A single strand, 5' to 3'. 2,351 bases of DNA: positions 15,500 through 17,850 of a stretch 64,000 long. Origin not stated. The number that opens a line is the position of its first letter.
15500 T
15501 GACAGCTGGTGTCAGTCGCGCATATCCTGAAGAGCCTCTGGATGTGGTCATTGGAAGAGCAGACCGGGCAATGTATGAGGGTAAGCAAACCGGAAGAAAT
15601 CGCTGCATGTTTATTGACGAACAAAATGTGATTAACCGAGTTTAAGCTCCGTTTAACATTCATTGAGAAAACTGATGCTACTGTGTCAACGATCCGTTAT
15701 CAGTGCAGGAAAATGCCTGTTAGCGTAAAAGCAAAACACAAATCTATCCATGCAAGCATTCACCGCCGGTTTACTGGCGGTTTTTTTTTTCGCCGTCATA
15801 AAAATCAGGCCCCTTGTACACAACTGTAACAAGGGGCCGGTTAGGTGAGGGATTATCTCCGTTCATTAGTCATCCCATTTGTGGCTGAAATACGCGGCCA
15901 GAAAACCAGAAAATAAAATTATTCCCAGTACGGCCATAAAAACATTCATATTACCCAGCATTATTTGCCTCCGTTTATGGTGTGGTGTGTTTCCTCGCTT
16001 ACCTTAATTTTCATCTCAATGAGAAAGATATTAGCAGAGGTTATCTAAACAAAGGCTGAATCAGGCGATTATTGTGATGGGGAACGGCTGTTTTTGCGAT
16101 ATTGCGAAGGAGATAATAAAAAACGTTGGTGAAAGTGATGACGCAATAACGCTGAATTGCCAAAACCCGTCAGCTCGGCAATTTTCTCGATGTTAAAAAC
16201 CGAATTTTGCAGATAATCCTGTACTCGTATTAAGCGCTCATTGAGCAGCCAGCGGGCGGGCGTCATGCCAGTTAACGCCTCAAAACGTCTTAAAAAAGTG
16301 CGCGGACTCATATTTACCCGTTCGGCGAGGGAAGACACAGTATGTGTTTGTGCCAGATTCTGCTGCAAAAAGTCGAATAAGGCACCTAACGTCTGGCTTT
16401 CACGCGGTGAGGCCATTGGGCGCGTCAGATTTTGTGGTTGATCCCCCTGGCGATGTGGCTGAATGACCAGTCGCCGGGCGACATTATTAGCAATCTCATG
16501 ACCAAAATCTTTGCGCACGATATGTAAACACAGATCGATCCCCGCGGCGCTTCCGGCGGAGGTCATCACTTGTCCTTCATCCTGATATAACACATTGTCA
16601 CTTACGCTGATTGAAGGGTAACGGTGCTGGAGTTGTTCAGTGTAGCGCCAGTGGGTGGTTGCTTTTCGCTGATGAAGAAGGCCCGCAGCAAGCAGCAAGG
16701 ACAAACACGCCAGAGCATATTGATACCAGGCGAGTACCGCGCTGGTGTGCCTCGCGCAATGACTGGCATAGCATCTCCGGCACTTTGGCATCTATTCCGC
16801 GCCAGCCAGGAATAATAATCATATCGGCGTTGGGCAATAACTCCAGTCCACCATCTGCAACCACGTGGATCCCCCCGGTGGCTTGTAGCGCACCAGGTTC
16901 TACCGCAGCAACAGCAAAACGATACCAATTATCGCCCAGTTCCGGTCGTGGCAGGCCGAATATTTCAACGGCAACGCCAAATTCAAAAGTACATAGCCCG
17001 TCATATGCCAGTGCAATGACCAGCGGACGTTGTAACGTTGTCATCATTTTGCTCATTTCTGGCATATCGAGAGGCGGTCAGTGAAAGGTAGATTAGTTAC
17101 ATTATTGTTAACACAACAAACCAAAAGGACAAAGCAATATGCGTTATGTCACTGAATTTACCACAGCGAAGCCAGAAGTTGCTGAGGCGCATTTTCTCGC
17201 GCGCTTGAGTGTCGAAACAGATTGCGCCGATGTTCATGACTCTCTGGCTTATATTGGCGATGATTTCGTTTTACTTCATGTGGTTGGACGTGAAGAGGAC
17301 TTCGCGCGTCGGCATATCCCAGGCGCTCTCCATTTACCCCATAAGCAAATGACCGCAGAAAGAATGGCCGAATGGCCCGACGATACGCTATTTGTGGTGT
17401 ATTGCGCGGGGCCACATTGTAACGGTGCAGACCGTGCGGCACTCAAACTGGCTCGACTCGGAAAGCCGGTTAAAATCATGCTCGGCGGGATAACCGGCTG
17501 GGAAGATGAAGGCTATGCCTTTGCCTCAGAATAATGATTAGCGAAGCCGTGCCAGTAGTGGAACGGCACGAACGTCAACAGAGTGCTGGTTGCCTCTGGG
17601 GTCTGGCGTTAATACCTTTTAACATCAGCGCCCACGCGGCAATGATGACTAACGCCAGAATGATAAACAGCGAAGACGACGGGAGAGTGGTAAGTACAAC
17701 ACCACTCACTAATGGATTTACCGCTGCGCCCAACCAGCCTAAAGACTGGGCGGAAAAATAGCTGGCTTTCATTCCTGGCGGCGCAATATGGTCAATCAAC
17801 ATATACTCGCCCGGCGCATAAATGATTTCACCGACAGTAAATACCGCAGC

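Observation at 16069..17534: Accessory regulator-rhodanese module inserted between mgtS and ydeE; regulator broken by a 7-bp tandem duplication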

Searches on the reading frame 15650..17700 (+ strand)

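Call 15: search_protein_families(proteins=[L001:3419-4390:-], library=ncbifam)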
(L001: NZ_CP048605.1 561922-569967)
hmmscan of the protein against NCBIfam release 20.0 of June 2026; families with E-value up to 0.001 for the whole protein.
L001:3419-4390:- (323 aa): 23 families
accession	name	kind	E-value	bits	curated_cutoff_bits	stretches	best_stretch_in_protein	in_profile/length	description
NF006902.0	PRK09393.1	equivalog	4.7e-167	555.1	425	1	3-320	7-324/327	transcriptional regulator FtrA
NF052371.1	TransRegGbdRPseu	equivalog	1.1e-37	129.9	480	1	36-319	46-328/365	choline metabolism transcriptional regulator GbdR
NF010028.0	PRK13503.1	equivalog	3.2e-14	53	288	1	214-319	169-274/278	HTH-type transcriptional activator RhaS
TIGR01383.1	not_thiJ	equivalog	1.7e-13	50.7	131.25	1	52-188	41-178/180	DJ-1 family glyoxalase III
NF007860.0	PRK10572.1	equivalog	5.6e-13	48.4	208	1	177-319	151-286/292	arabinose operon transcriptional regulator AraC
NF047455.1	TF_Staph_AryK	equivalog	7.3e-11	41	850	1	213-319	154-260/759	transcriptional regulator AryK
NF047788.1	TransRegPocR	equivalog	1.2e-10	41.2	500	1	109-319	102-292/296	transcriptional regulator PocR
NF007243.0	PRK09685.1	equivalog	1e-09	38.3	199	1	210-318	192-302/303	transcriptional regulator FeaR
NF011964.0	PRK15435.1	equivalog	3.5e-09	36.1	345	1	231-318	98-184/354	bifunctional DNA-binding transcriptional regulator/O6-methylguanine-DNA methyltransferase Ada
NF010025.2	PRK13500.1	equivalog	1.7e-08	34.3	525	1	209-320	169-280/282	HTH-type transcriptional activator RhaR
NF040475.1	chlor_reg_RclR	equivalog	3.9e-08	33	400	1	218-318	179-279/284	reactive chlorine-specific transcriptional regulator RclR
NF010027.0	PRK13502.1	equivalog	1.7e-07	31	384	1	182-318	146-278/282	HTH-type transcriptional activator RhaR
NF010026.0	PRK13501.1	equivalog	2.4e-07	30.2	363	1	215-317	175-277/290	HTH-type transcriptional activator RhaR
NF008605.0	PRK11574.1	equivalog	6.6e-07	29.3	252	1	55-195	47-189/196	protein deglycase YajL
NF007693.0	PRK10371.1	equivalog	5.8e-06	25.7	253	1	210-320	192-302/309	transcriptional regulator MelR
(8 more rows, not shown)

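Call 19: profile_search(protein=L001:3419-4390:-)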
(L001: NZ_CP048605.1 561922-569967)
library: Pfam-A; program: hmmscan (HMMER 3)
A. the first sequence (323 residues): domains with independent E <= 10: 8; with E <= 0.001: 3
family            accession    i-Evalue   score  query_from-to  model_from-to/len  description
HTH_18            PF12833.13    3.7e-19    69.2     238-316         1-79/80  Helix-turn-helix domain
DJ-1_PfpI         PF01965.30    4.5e-18    66.0      39-176        26-164/165  DJ-1/PfpI family
HTH_AraC          PF00165.29    9.2e-07    29.3     225-265         1-41/42  Bacterial regulatory helix-turn-helix proteins, AraC family
HTH_AraC          PF00165.29      0.013    16.1     282-316         9-42/42  Bacterial regulatory helix-turn-helix proteins, AraC family
HTH_24            PF13412.12      0.033    14.2     234-256        19-41/48  Winged helix-turn-helix DNA-binding
HTH_AsnC-type     PF13404.12       0.11    12.8     234-256        19-41/42  AsnC-type helix-turn-helix domain
GATase_3          PF07685.20       0.38    10.8      70-117        38-89/196  CobB/CobQ-like glutamine amidotransferase domain
TetR_N            PF00440.29        2.9     8.2     234-253        18-37/47  Bacterial regulatory proteins, tetR family
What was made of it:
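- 16069..17044 (-): ftrA pseudogene, counted from the RefSeq start (an upstream ATG at 17065 would give the 330-aa form). It encodes a DJ-1/PfpI sensor domain plus an AraC-type HTH_18 domain. Pfam places DJ-1_PfpI at residues 39-176 and HTH_18 at 238-316 (call 19).
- On FtrA family (NCBIfam NF006902): Pfam DJ-1_PfpI at residues 39-176 (E 4.5e-18) and HTH_18 at 238-316 (E 3.7e-19) (call 19).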

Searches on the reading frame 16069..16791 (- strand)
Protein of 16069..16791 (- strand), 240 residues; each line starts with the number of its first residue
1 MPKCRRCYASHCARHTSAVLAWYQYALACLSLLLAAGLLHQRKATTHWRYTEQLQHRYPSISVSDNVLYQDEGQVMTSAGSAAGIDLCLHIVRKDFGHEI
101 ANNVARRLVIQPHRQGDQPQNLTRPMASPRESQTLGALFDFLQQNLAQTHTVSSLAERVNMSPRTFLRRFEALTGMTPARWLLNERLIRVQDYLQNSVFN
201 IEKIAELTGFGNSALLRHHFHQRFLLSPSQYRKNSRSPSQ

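Call 15: search_protein_families(proteins=[window:16069-16791:-], library=ncbifam)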
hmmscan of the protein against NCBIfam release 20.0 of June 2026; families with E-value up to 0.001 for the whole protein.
window:16069-16791:- (240 aa): 23 families
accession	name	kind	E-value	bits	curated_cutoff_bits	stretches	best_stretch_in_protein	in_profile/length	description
NF006902.0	PRK09393.1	equivalog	6.9e-99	331.1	425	1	32-237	119-324/327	transcriptional regulator FtrA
NF052371.1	TransRegGbdRPseu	equivalog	1.4e-23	83.5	480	1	33-236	126-328/365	choline metabolism transcriptional regulator GbdR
NF010028.0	PRK13503.1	equivalog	1.6e-14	54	288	1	131-236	169-274/278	HTH-type transcriptional activator RhaS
NF007860.0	PRK10572.1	equivalog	2.7e-13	49.4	208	1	94-236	151-286/292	arabinose operon transcriptional regulator AraC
NF047455.1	TF_Staph_AryK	equivalog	3.8e-11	42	850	1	130-236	154-260/759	transcriptional regulator AryK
NF047788.1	TransRegPocR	equivalog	2.6e-10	40.1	500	1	44-236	120-292/296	transcriptional regulator PocR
NF007243.0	PRK09685.1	equivalog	3.9e-10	39.6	199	1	127-235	192-302/303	transcriptional regulator FeaR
NF011964.0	PRK15435.1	equivalog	1.7e-09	37.2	345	1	148-235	98-184/354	bifunctional DNA-binding transcriptional regulator/O6-methylguanine-DNA methyltransferase Ada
NF010025.2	PRK13500.1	equivalog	7.8e-09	35.5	525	1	126-237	169-280/282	HTH-type transcriptional activator RhaR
NF040475.1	chlor_reg_RclR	equivalog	2.5e-08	33.6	400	1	135-235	179-279/284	reactive chlorine-specific transcriptional regulator RclR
NF010027.0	PRK13502.1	equivalog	8.2e-08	32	384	1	99-235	146-278/282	HTH-type transcriptional activator RhaR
NF010026.0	PRK13501.1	equivalog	1.2e-07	31.2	363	1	132-234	175-277/290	HTH-type transcriptional activator RhaR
NF007693.0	PRK10371.1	equivalog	2.9e-06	26.7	253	1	126-237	191-302/309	transcriptional regulator MelR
TIGR01383.1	not_thiJ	equivalog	4.6e-06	26.5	131.25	1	33-105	109-178/180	DJ-1 family glyoxalase III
TIGR04094.1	adjacent_YSIRK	equivalog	6.3e-06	25.4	200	1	130-232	282-383/383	YSIRK-targeted surface antigen transcriptional regulator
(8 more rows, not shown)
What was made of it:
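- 16069..16566 (-): C-terminal frame holding the HTH domain. Gene callers call a 165-aa ORF from Met159, and GAAGGA lies 6 nt upstream of that ATG. The 240-aa ORF matches FtrA profile positions 119-324 (call 15).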
